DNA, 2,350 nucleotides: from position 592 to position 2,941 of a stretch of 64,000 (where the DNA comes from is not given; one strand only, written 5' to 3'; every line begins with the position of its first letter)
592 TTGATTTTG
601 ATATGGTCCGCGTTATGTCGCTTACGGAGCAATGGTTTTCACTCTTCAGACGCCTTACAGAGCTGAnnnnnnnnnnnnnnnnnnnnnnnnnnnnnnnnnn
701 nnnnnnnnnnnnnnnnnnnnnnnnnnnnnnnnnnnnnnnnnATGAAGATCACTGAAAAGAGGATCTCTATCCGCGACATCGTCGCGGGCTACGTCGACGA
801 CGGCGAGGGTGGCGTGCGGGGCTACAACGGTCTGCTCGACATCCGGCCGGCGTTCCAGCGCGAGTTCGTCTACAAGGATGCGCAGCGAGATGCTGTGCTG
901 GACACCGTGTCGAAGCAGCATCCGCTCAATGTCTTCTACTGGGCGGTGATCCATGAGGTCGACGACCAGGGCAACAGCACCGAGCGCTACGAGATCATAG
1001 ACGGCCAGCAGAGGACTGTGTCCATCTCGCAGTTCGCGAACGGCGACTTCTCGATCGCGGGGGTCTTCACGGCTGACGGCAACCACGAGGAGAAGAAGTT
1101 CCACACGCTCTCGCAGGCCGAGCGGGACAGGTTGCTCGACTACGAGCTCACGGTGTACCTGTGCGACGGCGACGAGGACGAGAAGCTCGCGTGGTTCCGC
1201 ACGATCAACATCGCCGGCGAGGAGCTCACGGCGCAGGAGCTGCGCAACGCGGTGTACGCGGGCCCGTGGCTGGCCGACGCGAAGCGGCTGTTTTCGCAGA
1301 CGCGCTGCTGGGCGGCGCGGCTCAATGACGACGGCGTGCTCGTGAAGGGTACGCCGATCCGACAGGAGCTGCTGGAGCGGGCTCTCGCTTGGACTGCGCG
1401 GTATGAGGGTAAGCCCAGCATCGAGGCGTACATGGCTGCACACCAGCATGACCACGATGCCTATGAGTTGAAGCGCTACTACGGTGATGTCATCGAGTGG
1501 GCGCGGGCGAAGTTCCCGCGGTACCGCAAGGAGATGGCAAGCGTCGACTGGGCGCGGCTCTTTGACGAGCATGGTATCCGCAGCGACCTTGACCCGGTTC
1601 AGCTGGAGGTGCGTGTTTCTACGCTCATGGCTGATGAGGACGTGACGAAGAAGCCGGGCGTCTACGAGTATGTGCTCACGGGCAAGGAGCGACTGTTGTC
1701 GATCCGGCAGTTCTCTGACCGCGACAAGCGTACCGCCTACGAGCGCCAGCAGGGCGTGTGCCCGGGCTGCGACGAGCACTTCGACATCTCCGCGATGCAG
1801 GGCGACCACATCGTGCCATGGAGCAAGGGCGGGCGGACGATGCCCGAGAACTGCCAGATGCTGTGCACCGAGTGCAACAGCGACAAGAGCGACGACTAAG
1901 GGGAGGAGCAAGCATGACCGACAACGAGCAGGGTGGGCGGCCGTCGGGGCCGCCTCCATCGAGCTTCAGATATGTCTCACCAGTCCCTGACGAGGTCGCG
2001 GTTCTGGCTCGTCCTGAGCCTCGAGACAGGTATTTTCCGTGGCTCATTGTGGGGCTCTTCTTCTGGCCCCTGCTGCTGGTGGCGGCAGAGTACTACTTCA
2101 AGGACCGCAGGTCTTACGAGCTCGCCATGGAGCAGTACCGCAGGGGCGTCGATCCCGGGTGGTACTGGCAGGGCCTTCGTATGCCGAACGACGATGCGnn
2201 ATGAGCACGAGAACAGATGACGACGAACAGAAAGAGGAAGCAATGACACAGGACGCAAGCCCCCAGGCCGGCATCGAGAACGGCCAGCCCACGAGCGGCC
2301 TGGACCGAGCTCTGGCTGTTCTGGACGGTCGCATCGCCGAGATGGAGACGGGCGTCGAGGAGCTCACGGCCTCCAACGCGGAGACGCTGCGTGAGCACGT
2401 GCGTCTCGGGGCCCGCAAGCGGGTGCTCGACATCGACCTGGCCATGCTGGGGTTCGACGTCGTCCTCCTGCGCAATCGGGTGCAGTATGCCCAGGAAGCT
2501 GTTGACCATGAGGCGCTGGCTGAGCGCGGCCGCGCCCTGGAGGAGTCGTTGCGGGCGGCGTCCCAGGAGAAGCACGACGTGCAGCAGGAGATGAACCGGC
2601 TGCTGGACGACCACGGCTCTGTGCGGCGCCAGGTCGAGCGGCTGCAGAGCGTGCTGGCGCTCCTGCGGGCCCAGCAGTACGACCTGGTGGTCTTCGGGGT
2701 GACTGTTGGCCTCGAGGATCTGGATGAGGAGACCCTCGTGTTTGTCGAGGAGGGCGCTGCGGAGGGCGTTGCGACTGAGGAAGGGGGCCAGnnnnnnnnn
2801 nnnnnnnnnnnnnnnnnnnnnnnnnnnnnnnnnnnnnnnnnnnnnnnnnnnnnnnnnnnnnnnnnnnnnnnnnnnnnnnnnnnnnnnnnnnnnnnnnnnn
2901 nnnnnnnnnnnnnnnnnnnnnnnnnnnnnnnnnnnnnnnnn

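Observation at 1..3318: Mosaic defence islet with two sharply low-GC insertions fused in-frame to high-GC neighbours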

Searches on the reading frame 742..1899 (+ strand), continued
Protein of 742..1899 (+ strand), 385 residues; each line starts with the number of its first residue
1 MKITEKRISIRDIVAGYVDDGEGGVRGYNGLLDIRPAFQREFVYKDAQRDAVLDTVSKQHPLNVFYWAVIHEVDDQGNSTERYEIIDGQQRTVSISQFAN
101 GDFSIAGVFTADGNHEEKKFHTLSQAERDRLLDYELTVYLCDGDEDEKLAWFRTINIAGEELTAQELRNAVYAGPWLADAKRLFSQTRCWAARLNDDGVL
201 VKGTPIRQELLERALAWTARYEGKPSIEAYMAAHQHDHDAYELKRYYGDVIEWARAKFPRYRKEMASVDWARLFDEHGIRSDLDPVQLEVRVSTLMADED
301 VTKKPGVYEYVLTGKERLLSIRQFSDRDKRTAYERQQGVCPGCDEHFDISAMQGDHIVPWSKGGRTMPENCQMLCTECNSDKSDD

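Call 43: find_related_loci(query=A2, collection=genome_contigs, flank=7000)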
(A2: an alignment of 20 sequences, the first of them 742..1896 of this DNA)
Query A2 (385 aa) in genome_contigs; peptide patterns used: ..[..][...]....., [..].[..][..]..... (x = any residue, [..] = any of these).
600 stretches matched a pattern (row limit reached: there are more); 411 encode a relative of the query (tblastn E <= 1e-3); the best 80 are kept; 80 distinct loci.
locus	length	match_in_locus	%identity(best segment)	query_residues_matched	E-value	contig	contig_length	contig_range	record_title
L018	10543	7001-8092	54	1-385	2e-135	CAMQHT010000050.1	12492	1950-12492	MAG TPA_asm: uncultured Collinsella sp. isolate SRR19721644_bin.16_metawrap_v1.3_MAG genome assembly, contig: NODE.1991_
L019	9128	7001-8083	54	1-383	5e-133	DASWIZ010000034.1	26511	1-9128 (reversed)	MAG TPA_asm: Candidatus Paceibacterota bacterium isolate SMAG_U2882 k141_3240272, whole genome shotgun sequence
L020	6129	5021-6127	53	1-382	8e-133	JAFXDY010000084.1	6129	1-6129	MAG: Treponema sp. isolate RGIG6328 Sheep_Rectum-3__c453620, whole genome shotgun sequence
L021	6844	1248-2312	52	7-383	1e-131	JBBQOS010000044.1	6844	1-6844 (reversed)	MAG: Candidatus Moraniibacteriota bacterium isolate Co_metawrap_171 Cmw_171_k141_18414074_length_6844_cov_19.8074, whole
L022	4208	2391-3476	54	1-383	9e-134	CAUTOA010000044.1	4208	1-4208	MAG TPA_asm: uncultured Candidatus Saccharibacteria bacterium isolate ERR10228866_bin.34_MetaWRAP_v1.3_MAG genome assemb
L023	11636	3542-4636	53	1-383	2e-130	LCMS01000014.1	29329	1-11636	MAG: Candidatus Uhrbacteria bacterium GW2011_GWE2_46_68 UX57_C0014, whole genome shotgun sequence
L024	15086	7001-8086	54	1-383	5e-130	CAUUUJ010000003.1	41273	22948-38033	MAG TPA_asm: uncultured Candidatus Saccharibacteria bacterium isolate SRR23388455_bin.18_MetaWRAP_v1.3_MAG genome assemb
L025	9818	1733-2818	53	1-383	3e-129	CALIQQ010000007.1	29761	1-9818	MAG TPA_asm: uncultured Candidatus Saccharibacteria bacterium isolate ERR589693_bin.37_CONCOCT_v1.1_MAG genome assembly,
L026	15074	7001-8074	51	1-383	2e-129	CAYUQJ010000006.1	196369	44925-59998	MAG TPA_asm: uncultured Leptolinea sp. isolate binchicken_co27_78 genome assembly, contig: NODE_73_length_196369_cov_67.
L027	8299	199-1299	52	1-384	2e-129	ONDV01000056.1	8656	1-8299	uncultured Lachnospiraceae bacterium isolate RUG211 genome assembly, contig: scaffold_6011, whole genome shotgun sequenc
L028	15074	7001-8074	53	1-383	3e-129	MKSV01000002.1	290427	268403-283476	MAG: Acidobacteriales bacterium 59-55 SCNpilot_cont_750_bf_scaffold_162, whole genome shotgun sequence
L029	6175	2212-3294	52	1-383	3e-129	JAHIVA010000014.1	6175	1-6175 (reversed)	MAG: Patescibacteria group bacterium isolate MM_PC_MetaG.mb.47 MM_PC_MetaG.mb.47_k141_212709, whole genome shotgun seque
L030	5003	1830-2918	51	1-384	5e-130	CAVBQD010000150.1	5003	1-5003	bacterium isolate SRR8978300_cleanbin_000001 genome assembly, contig: Spades_SRR8978300_contig_1293, whole genome shotgu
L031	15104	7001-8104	52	1-383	4e-129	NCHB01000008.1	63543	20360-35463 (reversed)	MAG: Sulfurovum sp. 16-42-52 04302015_16_scaffold_191, whole genome shotgun sequence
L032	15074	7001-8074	54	1-383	9e-129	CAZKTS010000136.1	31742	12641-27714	MAG TPA_asm: uncultured Bifidobacteriaceae bacterium isolate binchicken_co200_78 genome assembly, contig: k141_1261887,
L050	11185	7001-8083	53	1-383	5e-126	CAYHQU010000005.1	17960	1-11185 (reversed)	MAG TPA_asm: uncultured Gammaproteobacteria bacterium isolate ERP119705_co14_218 genome assembly, contig: NODE_3231_leng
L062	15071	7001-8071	53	1-382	1e-124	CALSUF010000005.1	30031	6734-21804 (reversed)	MAG: uncultured Flavobacteriaceae bacterium isolate AB_MB149_2 genome assembly, contig: contig_2893_AB_MB149, whole geno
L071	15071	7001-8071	51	1-382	7e-124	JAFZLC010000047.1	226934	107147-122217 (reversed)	MAG: Paludibacteraceae bacterium isolate RGIG7865 Water_buffalos_Reticulum-4__c796730, whole genome shotgun sequence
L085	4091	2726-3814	51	1-383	2e-124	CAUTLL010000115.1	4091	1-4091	MAG TPA_asm: uncultured Flavobacteriaceae bacterium isolate SRR15001304_bin.19_MetaWRAP_v1.3_MAG genome assembly, contig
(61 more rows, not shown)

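Call 48: search_protein_families(library=pfam, max_evalue=0.01, proteins=[L024:6534-7001:+, L050:5404-5850:+, L050:5949-6989:+, L085:2013-2726:+, L013:5517-5735:+, L019:5085-6371:+, L019:6334-6996:+, L062:6447-7001:+, L071:6021-6947:+, L020:4683-4991:+])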
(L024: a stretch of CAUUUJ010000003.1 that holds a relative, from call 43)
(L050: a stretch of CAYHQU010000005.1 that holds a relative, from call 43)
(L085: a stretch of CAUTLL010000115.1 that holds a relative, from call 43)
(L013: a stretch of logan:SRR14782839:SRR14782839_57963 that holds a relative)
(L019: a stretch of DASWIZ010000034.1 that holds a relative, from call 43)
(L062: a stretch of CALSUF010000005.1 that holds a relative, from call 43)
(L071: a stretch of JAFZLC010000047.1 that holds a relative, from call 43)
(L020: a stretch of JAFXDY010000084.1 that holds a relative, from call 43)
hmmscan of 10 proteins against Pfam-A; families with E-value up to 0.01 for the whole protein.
L024:6534-7001:+ (156 aa): 1 family
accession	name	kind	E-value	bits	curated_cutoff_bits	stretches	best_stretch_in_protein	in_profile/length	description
PF05168.19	HEPN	-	3.9e-06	27.5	22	1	42-96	34-85/117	HEPN domain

L050:5404-5850:+ (149 aa): 0 families

L050:5949-6989:+ (347 aa): 1 family
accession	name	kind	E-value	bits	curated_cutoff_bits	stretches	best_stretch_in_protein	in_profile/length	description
PF13310.11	Virulence_RhuM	-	1.5e-112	375.4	33.7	1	73-328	1-249/252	Virulence protein RhuM family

L085:2013-2726:+ (238 aa): 3 families
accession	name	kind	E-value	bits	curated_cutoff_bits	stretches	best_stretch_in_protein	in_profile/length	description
PF19775.4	DUF6261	-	2.5e-19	70.2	27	1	62-205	3-142/154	Family of unknown function (DUF6261)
PF05714.16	PFam54_60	-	0.0016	18.6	27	1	61-106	118-162/185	Borrelia Bbcrasp-1 domain containing protein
PF13419.12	HAD_2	-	0.0019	18.7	23.8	1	83-173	28-113/178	Haloacid dehalogenase-like hydrolase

L013:5517-5735:+ (73 aa): 0 families

L019:5085-6371:+ (429 aa): 1 family
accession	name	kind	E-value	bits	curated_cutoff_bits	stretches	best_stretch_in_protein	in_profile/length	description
PF09903.14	DUF2130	-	1.8e-85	286.7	26.7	1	152-408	4-254/255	Uncharacterized protein conserved in bacteria (DUF2130)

L019:6334-6996:+ (221 aa): 2 families
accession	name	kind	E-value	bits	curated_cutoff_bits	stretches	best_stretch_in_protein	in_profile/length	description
PF10544.15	T5orf172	-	2.3e-07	31.7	20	1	17-101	1-96/101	T5orf172 domain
PF13455.12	MUG113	-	1.2e-06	29.4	22.3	1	30-102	1-70/73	Meiotically up-regulated gene 113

L062:6447-7001:+ (185 aa): 2 families
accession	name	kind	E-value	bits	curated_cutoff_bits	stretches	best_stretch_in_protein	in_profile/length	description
PF10543.14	ORF6N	-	1.6e-26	92.8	27.8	1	20-98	7-86/86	ORF6N domain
PF09669.15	Phage_pRha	-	0.00015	22.7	29.9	1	29-119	5-90/91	Phage regulatory protein Rha (Phage_pRha)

L071:6021-6947:+ (309 aa): 3 families
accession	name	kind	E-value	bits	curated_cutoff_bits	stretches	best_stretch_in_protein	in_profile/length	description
PF02661.23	Fic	-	8.5e-21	75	24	1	156-253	1-93/93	Fic/DOC family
PF12728.13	HTH_17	-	1.5e-06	28.8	27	1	4-44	1-40/51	Helix-turn-helix domain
PF20038.5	HTH_59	-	0.0046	17.3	27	1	5-27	8-32/66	Helix-turn-helix domain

L020:4683-4991:+ (103 aa): 1 family
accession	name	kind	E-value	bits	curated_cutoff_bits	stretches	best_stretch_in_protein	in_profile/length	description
PF05016.21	ParE_toxin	-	2.2e-11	44.6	23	1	7-97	2-88/89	ParE toxin of type II toxin-antitoxin system, parDE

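Call 75: search_protein_families(library=ncbifam, max_evalue=0.01, proteins=[L001:8497-9525:+, window:742-1896:+])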
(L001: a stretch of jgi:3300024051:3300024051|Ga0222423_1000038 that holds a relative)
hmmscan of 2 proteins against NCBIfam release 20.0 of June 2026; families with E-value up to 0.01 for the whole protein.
L001:8497-9525:+ (343 aa): 0 families

window:742-1896:+ (385 aa): 2 families
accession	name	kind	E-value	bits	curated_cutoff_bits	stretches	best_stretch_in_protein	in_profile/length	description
NF049971.1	CRISPR_Cas9d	exception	1.3e-05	24.1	375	1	331-384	539-595/986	type II CRISPR RNA-guided endonuclease Cas9d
NF040563.1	guided_IscB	equivalog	9.3e-05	21.7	175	1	333-384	188-237/314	RNA-guided endonuclease IscB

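Call 76: search_protein_families(library=phrogs, max_evalue=0.01, proteins=[L001:8497-9525:+, window:742-1896:+])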
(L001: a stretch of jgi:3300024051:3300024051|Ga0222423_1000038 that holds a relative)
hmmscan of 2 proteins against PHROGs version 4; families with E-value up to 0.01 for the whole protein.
L001:8497-9525:+ (343 aa): 1 family
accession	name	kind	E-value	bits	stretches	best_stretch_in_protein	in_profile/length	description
phrog_799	-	other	5.3e-07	30.2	1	121-181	270-329/458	DNA methyltransferase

window:742-1896:+ (385 aa): 25 families
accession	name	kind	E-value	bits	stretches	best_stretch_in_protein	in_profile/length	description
phrog_2598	-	unknown function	1.2e-20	74.9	1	29-190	43-196/352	-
phrog_1583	-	unknown function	1.1e-18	68.2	1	30-169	33-170/417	-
phrog_589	-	DNA, RNA and nucleotide metabolism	4.6e-11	43.8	1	321-383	74-139/179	HNH endonuclease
phrog_338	-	DNA, RNA and nucleotide metabolism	5.2e-11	43.5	1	325-384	198-261/340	HNH endonuclease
phrog_8660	-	DNA, RNA and nucleotide metabolism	7.4e-10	40.3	1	325-384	112-178/196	HNH endonuclease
phrog_1035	-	DNA, RNA and nucleotide metabolism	7.3e-09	36.9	1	326-384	148-212/271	endonuclease VII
phrog_6050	-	DNA, RNA and nucleotide metabolism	1.2e-08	35.2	1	329-384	303-359/402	HNH endonuclease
phrog_1271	-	DNA, RNA and nucleotide metabolism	1.6e-07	32.1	1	326-384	255-317/361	HNH endonuclease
phrog_144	-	DNA, RNA and nucleotide metabolism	1.8e-07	32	1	330-383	76-133/175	HNH endonuclease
phrog_7785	-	DNA, RNA and nucleotide metabolism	2e-07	32.1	1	317-383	50-112/147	HNH endonuclease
phrog_333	-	DNA, RNA and nucleotide metabolism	2.1e-07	32.2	1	329-384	25-80/138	HNH endonuclease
phrog_2118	-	DNA, RNA and nucleotide metabolism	2.8e-07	31.4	1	321-383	160-222/301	HNH endonuclease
phrog_2214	-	DNA, RNA and nucleotide metabolism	9.9e-07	29.2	1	329-384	185-238/429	HNH endonuclease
phrog_9645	-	DNA, RNA and nucleotide metabolism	2.8e-06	28.1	1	335-384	18-71/168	HNH endonuclease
phrog_26759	-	unknown function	4.6e-06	26.2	1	36-170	27-170/593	-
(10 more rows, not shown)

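Call 88: find_encoding_contigs(protein=P0007, flank=5000, max_places=1)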
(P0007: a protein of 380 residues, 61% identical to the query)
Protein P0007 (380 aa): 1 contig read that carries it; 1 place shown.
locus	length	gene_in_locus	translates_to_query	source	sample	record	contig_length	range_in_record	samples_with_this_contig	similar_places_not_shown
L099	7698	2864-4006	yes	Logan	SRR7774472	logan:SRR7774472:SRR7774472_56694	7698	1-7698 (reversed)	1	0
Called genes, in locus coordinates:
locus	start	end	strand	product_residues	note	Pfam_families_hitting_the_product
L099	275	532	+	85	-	-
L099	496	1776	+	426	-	-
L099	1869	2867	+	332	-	PF13651:EcoRI_methylase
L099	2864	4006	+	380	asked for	PF03235:GmrSD_N, PF01844:HNH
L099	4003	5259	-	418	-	PF00589:Phage_integrase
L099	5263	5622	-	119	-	-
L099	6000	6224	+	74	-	PF12728:HTH_17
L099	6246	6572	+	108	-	-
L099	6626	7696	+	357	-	?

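Call 89: find_encoding_contigs(protein=P0006, flank=5000, max_places=1)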
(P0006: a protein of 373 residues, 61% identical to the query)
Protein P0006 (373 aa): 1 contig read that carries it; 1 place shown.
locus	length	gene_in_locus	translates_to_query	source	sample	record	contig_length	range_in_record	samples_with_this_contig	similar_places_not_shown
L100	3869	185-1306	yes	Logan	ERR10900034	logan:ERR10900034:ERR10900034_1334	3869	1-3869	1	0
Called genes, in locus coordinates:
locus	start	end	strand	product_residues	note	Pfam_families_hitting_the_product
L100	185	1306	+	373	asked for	PF03235:GmrSD_N, PF01844:HNH, PF14279:HNH_5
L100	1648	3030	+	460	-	PF16555:GramPos_pilinD1, PF17802:SpaA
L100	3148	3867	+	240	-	?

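Call 90: find_encoding_contigs(protein=P0018, flank=5000, max_places=1)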
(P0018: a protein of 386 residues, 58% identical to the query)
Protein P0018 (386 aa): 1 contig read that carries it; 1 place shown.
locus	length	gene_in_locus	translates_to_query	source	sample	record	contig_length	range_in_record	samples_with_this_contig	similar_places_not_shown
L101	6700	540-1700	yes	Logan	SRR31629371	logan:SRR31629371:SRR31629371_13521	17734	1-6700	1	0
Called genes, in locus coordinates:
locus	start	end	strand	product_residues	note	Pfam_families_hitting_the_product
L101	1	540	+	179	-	?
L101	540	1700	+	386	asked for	PF03235:GmrSD_N, PF01844:HNH, PF14279:HNH_5 (weak)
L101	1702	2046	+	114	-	PF24963:DUF7768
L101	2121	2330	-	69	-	-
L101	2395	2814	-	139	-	-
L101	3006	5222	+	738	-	PF01751:Toprim (weak), PF01131:Topoisom_bac, PF13342:Toprim_Crpt (faint), PF13101:DUF3945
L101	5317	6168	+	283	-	-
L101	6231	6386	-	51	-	-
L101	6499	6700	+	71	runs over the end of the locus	-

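Call 94: search_protein_families(library=pfam, max_evalue=0.01, proteins=[L101:1-537:+, L011:4398-4877:+, L011:5040-5897:+, L013:7492-7950:+, L101:1702-2043:+])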
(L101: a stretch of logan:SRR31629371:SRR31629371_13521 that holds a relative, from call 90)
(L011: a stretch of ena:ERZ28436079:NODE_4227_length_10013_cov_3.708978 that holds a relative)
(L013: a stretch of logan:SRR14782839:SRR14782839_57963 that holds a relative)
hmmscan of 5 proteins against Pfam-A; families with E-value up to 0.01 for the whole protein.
L101:1-537:+ (179 aa): 1 family
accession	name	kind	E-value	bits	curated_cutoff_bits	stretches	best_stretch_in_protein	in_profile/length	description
PF10137.14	CAP12-PCTIR_TIR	-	1.4e-07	32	24.7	1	4-52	69-118/119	CAP12/Pycsar effector protein, TIR domain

L011:4398-4877:+ (160 aa): 1 family
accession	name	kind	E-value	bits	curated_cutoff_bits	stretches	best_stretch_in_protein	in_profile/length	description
PF00029.24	Connexin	-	0.0083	16.3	31.3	1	54-93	71-110/225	Connexin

L011:5040-5897:+ (286 aa): 0 families

L013:7492-7950:+ (153 aa): 0 families

L101:1702-2043:+ (114 aa): 1 family
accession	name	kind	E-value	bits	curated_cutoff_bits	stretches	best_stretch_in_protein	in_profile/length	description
PF24963.1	DUF7768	-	1.6e-26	92.9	26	1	3-105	2-97/98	Domain of unknown function (DUF7768)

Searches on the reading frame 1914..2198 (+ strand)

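Call 7: search_protein_families(library=pfam, max_evalue=0.1, proteins=[window:1914-2198:+])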
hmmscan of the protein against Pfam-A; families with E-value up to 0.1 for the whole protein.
window:1914-2198:+ (95 aa): 0 families

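Call 8: search_protein_families(library=padloc, max_evalue=0.1, proteins=[window:1914-2198:+])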
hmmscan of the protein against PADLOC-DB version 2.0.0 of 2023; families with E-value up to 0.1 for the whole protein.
window:1914-2198:+ (95 aa): 0 families

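Call 75: search_protein_families(library=ncbifam, max_evalue=0.01, proteins=[window:1914-2198:+])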
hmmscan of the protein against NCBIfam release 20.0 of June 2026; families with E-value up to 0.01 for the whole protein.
window:1914-2198:+ (95 aa): 0 families

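Call 76: search_protein_families(library=phrogs, max_evalue=0.01, proteins=[window:1914-2198:+])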
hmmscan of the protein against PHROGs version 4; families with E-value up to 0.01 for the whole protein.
window:1914-2198:+ (95 aa): 1 family
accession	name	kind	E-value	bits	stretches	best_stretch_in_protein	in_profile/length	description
phrog_6756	-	unknown function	0.0003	21.8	1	41-64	32-56/56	-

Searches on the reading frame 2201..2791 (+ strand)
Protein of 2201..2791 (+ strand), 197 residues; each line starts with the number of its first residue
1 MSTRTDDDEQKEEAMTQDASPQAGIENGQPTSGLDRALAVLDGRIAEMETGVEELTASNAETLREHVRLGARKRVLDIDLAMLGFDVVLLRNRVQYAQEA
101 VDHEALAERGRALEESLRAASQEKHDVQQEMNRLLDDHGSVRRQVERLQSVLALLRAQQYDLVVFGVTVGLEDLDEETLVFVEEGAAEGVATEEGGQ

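Call 7: search_protein_families(library=pfam, max_evalue=0.1, proteins=[window:2201-2791:+])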
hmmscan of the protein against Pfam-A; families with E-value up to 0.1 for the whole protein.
window:2201-2791:+ (197 aa): 7 families
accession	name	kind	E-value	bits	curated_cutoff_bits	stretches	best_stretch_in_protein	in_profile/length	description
PF25764.1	KIF21A_4th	-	0.00042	20.5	33.1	1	17-163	9-155/183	KIF21A-like domain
PF16331.10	TolA_bind_tri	-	0.0087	16.6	30.1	1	106-162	2-58/76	TolA binding protein trimerisation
PF13851.11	GAS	-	0.043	13.6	32.3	1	45-147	28-131/200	Growth-arrest specific micro-tubule binding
PF16454.10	PI3K_P85_iSH2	-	0.049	13.7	31.5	1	105-154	99-148/161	Phosphatidylinositol 3-kinase regulatory subunit P85 inter-SH2 domain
PF06156.18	YabA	-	0.061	14.4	30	0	102-153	2-53/103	Initiation control protein YabA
PF00072.30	Response_reg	-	0.071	13.7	30.2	0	124-165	7-48/111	Response regulator receiver domain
PF18822.6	CdvA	-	0.077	13.5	30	0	65-139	39-112/123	CdvA-like coiled-coil domain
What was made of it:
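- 2201..2794 (+): 197-aa coiled-coil protein (CC197), host-like in GC3. Its stop overlaps the orf174 start (TGATG). Only weak coiled-coil family hits (call 7).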

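Call 8: search_protein_families(library=padloc, max_evalue=0.1, proteins=[window:2201-2791:+])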
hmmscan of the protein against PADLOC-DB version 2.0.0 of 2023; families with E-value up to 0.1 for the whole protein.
window:2201-2791:+ (197 aa): 1 family
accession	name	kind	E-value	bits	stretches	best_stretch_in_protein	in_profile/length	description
PDLC03863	LmuB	-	0.077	9.6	1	38-153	208-289/610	-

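Call 71: search_dna_similar(query=window:2201-2791:+, collection=plasmids, mode=protein, max_evalue=0.001, max_rows=25)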
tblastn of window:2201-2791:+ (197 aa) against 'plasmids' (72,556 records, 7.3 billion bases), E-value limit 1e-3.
No match.

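Call 75: search_protein_families(library=ncbifam, max_evalue=0.01, proteins=[window:2201-2791:+])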
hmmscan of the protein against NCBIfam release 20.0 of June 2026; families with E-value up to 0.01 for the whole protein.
window:2201-2791:+ (197 aa): 1 family
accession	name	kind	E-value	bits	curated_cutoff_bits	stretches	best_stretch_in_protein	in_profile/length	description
TIGR02169.1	SMC_prok_A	equivalog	0.006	14.3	729.4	1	41-159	384-500/1165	chromosome segregation protein SMC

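Call 76: search_protein_families(library=phrogs, max_evalue=0.01, proteins=[window:2201-2791:+])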
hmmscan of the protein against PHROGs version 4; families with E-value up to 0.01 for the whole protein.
window:2201-2791:+ (197 aa): 0 families
